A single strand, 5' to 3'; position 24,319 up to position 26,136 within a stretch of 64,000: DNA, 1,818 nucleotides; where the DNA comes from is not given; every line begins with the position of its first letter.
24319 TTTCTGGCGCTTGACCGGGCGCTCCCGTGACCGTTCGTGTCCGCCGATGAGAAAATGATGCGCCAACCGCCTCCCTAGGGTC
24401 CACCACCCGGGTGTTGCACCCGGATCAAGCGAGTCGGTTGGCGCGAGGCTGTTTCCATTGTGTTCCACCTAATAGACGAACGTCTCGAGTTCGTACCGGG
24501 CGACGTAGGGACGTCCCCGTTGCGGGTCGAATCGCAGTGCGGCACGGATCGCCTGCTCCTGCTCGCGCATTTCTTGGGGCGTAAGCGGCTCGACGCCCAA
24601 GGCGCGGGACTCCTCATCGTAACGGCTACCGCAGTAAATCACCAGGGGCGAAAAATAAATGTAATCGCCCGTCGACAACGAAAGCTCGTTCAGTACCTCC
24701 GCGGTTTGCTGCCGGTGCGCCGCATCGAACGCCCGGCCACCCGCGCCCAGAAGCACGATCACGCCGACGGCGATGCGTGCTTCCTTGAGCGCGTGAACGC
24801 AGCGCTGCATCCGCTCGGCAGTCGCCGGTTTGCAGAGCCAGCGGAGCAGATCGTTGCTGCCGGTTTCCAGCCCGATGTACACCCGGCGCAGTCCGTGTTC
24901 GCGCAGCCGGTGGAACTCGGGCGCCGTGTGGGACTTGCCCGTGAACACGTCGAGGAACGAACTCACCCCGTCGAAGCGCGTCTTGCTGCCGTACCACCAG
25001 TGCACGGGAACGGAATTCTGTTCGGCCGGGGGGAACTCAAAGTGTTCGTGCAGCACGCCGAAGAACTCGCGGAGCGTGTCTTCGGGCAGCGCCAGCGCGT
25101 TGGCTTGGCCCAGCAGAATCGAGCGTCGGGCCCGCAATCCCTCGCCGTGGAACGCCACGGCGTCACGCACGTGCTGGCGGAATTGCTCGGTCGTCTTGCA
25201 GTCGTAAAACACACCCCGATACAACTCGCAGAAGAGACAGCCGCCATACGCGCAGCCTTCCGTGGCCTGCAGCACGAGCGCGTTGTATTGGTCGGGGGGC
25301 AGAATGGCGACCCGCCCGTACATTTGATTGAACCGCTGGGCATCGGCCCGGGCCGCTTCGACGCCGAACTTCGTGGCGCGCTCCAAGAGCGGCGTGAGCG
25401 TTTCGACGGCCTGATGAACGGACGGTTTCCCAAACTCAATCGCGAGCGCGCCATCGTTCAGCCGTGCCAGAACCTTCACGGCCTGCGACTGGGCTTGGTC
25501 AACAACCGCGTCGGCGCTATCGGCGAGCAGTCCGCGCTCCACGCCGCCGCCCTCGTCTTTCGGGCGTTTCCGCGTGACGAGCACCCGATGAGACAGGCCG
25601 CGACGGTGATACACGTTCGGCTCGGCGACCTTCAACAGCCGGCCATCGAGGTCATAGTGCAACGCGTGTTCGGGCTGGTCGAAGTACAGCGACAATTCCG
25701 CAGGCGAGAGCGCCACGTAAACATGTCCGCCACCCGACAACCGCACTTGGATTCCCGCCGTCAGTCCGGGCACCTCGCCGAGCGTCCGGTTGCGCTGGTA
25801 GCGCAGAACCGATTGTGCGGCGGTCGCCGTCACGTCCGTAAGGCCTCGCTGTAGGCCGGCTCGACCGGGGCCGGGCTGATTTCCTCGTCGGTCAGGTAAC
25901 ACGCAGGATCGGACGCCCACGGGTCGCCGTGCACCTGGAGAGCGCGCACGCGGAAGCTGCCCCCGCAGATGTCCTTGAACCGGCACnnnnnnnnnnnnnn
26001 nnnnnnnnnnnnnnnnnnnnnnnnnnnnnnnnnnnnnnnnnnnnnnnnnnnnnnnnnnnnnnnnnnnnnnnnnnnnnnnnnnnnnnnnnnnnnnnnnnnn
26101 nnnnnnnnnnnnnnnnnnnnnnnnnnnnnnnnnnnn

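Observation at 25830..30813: Split alternative-heme-pathway gene set (AhbD-like and AhbC-like radical SAM/SPASM enzymes) separated by a methyltransferase and a Cys-rich AraC regulator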

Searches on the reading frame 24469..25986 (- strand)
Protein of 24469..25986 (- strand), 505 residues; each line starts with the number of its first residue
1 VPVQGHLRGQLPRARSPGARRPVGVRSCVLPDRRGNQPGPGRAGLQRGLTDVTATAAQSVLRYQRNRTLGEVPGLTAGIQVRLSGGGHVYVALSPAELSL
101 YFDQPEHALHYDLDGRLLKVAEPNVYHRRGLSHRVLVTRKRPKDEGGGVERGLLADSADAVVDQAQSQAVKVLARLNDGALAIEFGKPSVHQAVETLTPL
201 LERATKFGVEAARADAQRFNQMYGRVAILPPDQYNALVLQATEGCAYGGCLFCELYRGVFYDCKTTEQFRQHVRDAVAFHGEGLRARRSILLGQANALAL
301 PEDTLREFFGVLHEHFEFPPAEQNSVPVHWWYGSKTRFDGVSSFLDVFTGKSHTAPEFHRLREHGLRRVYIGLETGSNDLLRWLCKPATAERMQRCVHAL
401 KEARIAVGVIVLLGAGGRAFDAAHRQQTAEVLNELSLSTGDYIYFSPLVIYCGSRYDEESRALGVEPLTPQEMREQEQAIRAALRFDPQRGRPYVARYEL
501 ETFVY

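Call 3: search_protein_families(library=ncbifam, proteins=[window:24469-25986:-], max_evalue=0.001)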
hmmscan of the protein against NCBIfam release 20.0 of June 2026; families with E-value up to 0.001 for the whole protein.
window:24469-25986:- (505 aa): 1 family
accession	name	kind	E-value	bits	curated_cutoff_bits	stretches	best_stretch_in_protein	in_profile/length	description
TIGR04479.1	bcpD_PhpK_rSAM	subfamily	0.00025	19.6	600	0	360-434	336-408/504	PhpK family radical SAM P-methyltransferase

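Call 4: search_protein_families(library=pfam, proteins=[window:24469-25986:-], max_evalue=0.001)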
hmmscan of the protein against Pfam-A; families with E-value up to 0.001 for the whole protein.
window:24469-25986:- (505 aa): 1 family
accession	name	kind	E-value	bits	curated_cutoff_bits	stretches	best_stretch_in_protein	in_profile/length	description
PF04055.27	Radical_SAM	-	3.9e-08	34.1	29.5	1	242-413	4-151/166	Radical SAM superfamily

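Call 14: search_solved_structures(query=window:24469-25833:-, max_evalue=1)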
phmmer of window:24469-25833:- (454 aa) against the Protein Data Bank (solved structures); distinct sequences matched with E-value up to 1: 0.

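Call 15: find_homologous_proteins(query=window:24469-25833:-, max_evalue=0.00001)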
Query window:24469-25833:- (454 aa): 364 proteins with E <= 0.00001 among 8000 candidates; the best 120 are listed.
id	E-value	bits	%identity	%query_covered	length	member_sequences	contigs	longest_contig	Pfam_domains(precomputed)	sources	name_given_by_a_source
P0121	0.0e+0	1034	100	100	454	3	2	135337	PF04055.28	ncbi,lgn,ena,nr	ncbi:MAG TPA: radical SAM protein [Verrucomicrobiae bacterium]|nr:radical SAM protein [Verrucomicrob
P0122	3.0e-274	927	90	100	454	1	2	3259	PF04055.28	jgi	-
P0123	1.1e-266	903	88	100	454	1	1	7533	PF04055.28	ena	-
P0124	7.8e-266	900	87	100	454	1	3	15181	PF04055.28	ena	-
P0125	5.7e-265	897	88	100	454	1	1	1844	PF04055.28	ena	-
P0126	1.2e-263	892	88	100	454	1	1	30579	PF04055.28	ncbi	-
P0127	3.5e-256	868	84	100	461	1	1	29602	PF04055.28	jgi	jgi:hypothetical protein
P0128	6.8e-247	837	81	98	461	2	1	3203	PF04055.28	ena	-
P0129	5.2e-212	722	72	100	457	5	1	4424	PF04055.28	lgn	-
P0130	2.6e-211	720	70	100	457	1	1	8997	PF04055.28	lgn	-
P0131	8.4e-211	718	72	99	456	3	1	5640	PF04055.28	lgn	-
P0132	4.1e-209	713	70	100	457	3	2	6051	PF04055.28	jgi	jgi:radical SAM superfamily enzyme YgiQ (UPF0313 family)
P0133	8.7e-209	712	70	100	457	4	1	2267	PF04055.28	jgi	-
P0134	1.1e-208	711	69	99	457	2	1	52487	PF04055.28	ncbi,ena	-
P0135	5.0e-207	706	69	100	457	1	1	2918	PF04055.28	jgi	jgi:radical SAM superfamily enzyme YgiQ (UPF0313 family)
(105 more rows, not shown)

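Call 29: predict_structure(alignment_id=A1)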
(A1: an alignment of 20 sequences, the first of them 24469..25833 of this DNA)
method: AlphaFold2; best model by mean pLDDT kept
length: 454 residues; sequences in the alignment: 20
mean_pLDDT: 86.2   pTM: 0.85
mean pLDDT of the five models: 86.2, 85.2, 84.2, 83.8, 81.8
residues with pLDDT >= 90: 261; 70-90: 142; 50-70: 25; < 50: 26
segments of 3 or more residues with pLDDT < 50: 1-20, 450-454
pLDDT, mean of each block of 10 residues (from residue 1): 36 43 80 90 94 93 95 90 88 86 82 96 86 87 95 97 91 73 87 67 65 93 95 93 79 95 97 89 95 82 95 95 90 83 94 95 92 96 94 88 80 89 96 92 80 38
secondary structure, 60 per line:
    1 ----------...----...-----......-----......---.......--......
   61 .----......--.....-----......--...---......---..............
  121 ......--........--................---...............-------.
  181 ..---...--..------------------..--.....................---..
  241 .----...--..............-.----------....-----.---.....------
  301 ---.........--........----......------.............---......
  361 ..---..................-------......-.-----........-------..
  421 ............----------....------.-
elements in order: E26-31 E37-42 E46-52 E55-61 E66-71 E74-78 E84-89 E98-103 H107-126 E132-136 H139-154 H158-172 E186-188 H215-235 E239-241 H251-264 H277-280 E290-294 H304-312 E315-322 H327-332 H339-351 E355-362 H366-383 E391-396 H404-411 H419-432 E443-446

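Call 36: fold_search(model_id=the predicted structure, library=pdb)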
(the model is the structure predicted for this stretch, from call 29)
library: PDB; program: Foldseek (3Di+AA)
matches with E <= 10: 1593; with E <= 0.001: 72
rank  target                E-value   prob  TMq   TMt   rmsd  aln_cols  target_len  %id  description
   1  9ccb                  2.4e-09  1.00  0.37  0.40   8.5       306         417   18  X-ray crystal structure of methyl-coenzyme M reductase glutamine methylase (MgmA) from Methanothermobacter marburgensis  (released 2025-01-01)
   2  9a6d_A                4.7e-07  1.00  0.38  0.38   6.6       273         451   16  Integrative model of MTAB-YVFG by crosslinking MS and deep learning (released 2024-09-18)
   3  8asw_C                8.9e-07  1.00  0.38  0.34  10.0       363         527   13  Cryo-EM structure of yeast Elp123 in complex with alanine tRNA (released 2022-12-07)
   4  8ptx_C                9.4e-07  1.00  0.38  0.33  11.6       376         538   14  Cryo-EM structure of human Elp123 in complex with tRNA, acetyl-CoA, 5'-deoxyadenosine and methionine (released 2024-04-17)
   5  5ul4                  2.0e-06  1.00  0.33  0.21  13.2       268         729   15  Structure of Cobalamin-dependent S-adenosylmethionine radical enzyme OxsB with aqua-cobalamin and S-adenosylmethionine b (released 2017-04-19)
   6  1olt                  2.8e-06  1.00  0.36  0.38   7.2       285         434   14  Coproporphyrinogen III oxidase (HemN) from Escherichia coli is a Radical SAM enzyme. (released 2003-12-04)
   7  4jc0_B                3.2e-06  1.00  0.38  0.41   5.3       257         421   12  Crystal structure of Thermotoga maritima holo RimO in complex with pentasulfide, Northeast Structural Genomics Consort (released 2013-04-10)
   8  4jc0_A                3.2e-06  1.00  0.38  0.40   5.4       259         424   12  Crystal structure of Thermotoga maritima holo RimO in complex with pentasulfide, Northeast Structural Genomics Consort (released 2013-04-10)
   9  8pty_C                3.5e-06  1.00  0.39  0.40   7.5       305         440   14  Cryo-EM structure of human Elp123 in complex with 5'-deoxyadenosine and methionine (released 2024-04-17)
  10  5ul3                  6.7e-06  1.00  0.33  0.21  14.1       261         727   15  Structure of Cobalamin-dependent S-adenosylmethionine radical enzyme OxsB with aqua-cobalamin bound (released 2017-04-19)
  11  3cix                  7.1e-06  1.00  0.36  0.45   8.3       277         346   16  X-RAY structure of the [FeFe]-hydrogenase maturase HydE from thermotoga maritima in complex with thiocyanate (released 2008-04-08)
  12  2qgq_B                8.4e-06  1.00  0.32  0.51   5.7       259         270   11  Crystal structure of TM_1862 from Thermotoga maritima. Northeast Structural Genomics Consortium target VR77 (released 2007-07-17)
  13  2qgq_A                9.5e-06  1.00  0.32  0.49   5.8       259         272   10  Crystal structure of TM_1862 from Thermotoga maritima. Northeast Structural Genomics Consortium target VR77 (released 2007-07-17)
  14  2qgq_C                1.0e-05  1.00  0.32  0.50   5.8       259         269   10  Crystal structure of TM_1862 from Thermotoga maritima. Northeast Structural Genomics Consortium target VR77 (released 2007-07-17)
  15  5ff2                  1.5e-05  1.00  0.34  0.43   8.4       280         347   16  HydE from T. maritima in complex with (2R,4R)-TDA (released 2016-04-06)
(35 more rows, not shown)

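Call 39: search_protein_representatives(alignment_id=A1)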
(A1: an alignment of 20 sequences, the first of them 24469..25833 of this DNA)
Query: 20 sequences, 456 profile positions. Proteins with E-value up to 0.001 (for the whole library): 3324; up to 1e-10: 1591; up to 1e-30: 518. The best 150 are listed.
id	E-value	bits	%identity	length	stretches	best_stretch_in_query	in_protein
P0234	4.7e-212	721.0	-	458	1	1-456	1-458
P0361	3.4e-167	573.1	-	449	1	10-456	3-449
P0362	7.2e-150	516.0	-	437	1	30-456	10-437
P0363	1.1e-142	492.3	-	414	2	8-271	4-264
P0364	1.8e-135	468.6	-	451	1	43-456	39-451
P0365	6.8e-120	417.2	-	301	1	5-289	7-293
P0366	6.2e-117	407.5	-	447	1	10-436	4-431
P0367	6.3e-117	407.5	-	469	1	10-456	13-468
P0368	2.0e-113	395.9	-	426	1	34-456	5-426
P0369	1.2e-112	393.4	-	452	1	9-456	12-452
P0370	2.8e-107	375.7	-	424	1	38-456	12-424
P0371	6.9e-105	367.8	-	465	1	9-436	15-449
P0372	4.9e-104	365.0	-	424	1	36-456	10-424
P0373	2.8e-103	362.5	-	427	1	48-456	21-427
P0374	9.6e-103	360.7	-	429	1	35-456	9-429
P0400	6.3e-90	318.4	-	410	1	44-456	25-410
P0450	2.4e-79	283.6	-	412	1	25-456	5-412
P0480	7.7e-73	262.1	-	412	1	38-456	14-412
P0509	2.0e-68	247.6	-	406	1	141-456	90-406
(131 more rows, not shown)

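Call 46: search_protein_families(library=ncbifam, proteins=[P0370, P0400, P0450, P0480, P0509], max_evalue=0.00001)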
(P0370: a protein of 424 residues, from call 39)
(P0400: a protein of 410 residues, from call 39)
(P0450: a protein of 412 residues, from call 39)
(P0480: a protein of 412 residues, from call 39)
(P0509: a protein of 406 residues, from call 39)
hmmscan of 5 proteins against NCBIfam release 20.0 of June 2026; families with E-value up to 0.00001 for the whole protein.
P0370 (424 aa): 2 families
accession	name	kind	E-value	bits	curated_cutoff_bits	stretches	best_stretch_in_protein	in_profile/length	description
TIGR03471.1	HpnJ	equivalog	9.4e-07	28.1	577.6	0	278-387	290-394/472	hopanoid biosynthesis associated radical SAM protein HpnJ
TIGR04479.1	bcpD_PhpK_rSAM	subfamily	3.7e-06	25.6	600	0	285-354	341-408/504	PhpK family radical SAM P-methyltransferase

P0400 (410 aa): 2 families
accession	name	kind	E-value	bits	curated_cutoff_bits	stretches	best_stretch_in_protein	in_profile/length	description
TIGR04479.1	bcpD_PhpK_rSAM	subfamily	3.2e-08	32.4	600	1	164-342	244-409/504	PhpK family radical SAM P-methyltransferase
TIGR04014.1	B12_SAM_MJ_0865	equivalog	5.7e-06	25.4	360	0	168-331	167-327/434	methyl-coenzyme M reductase glutamine C-methyltransferase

P0450 (412 aa): 1 family
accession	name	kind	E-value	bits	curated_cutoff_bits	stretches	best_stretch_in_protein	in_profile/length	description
TIGR04479.1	bcpD_PhpK_rSAM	subfamily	6.7e-06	24.7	600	0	153-324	242-393/504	PhpK family radical SAM P-methyltransferase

P0480 (412 aa): 4 families
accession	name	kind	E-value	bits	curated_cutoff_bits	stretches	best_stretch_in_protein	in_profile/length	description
TIGR04479.1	bcpD_PhpK_rSAM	subfamily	2.2e-09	36.2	600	1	265-328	330-394/504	PhpK family radical SAM P-methyltransferase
TIGR02026.1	BchE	equivalog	1.8e-08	33.7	481.35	0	155-198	192-235/497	magnesium-protoporphyrin IX monomethyl ester anaerobic oxidative cyclase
TIGR04014.1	B12_SAM_MJ_0865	equivalog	5.8e-06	25.3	360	0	279-357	272-347/434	methyl-coenzyme M reductase glutamine C-methyltransferase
TIGR04013.1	B12_SAM_MJ_1487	hypoth_equivalog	8.7e-06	24.8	251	0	155-194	149-189/382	TIGR04013 family B12-binding domain/radical SAM domain-containing protein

P0509 (406 aa): 1 family
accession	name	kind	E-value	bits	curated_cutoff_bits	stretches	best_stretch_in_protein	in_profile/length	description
TIGR04479.1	bcpD_PhpK_rSAM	subfamily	3.8e-06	25.6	600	0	256-336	330-408/504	PhpK family radical SAM P-methyltransferase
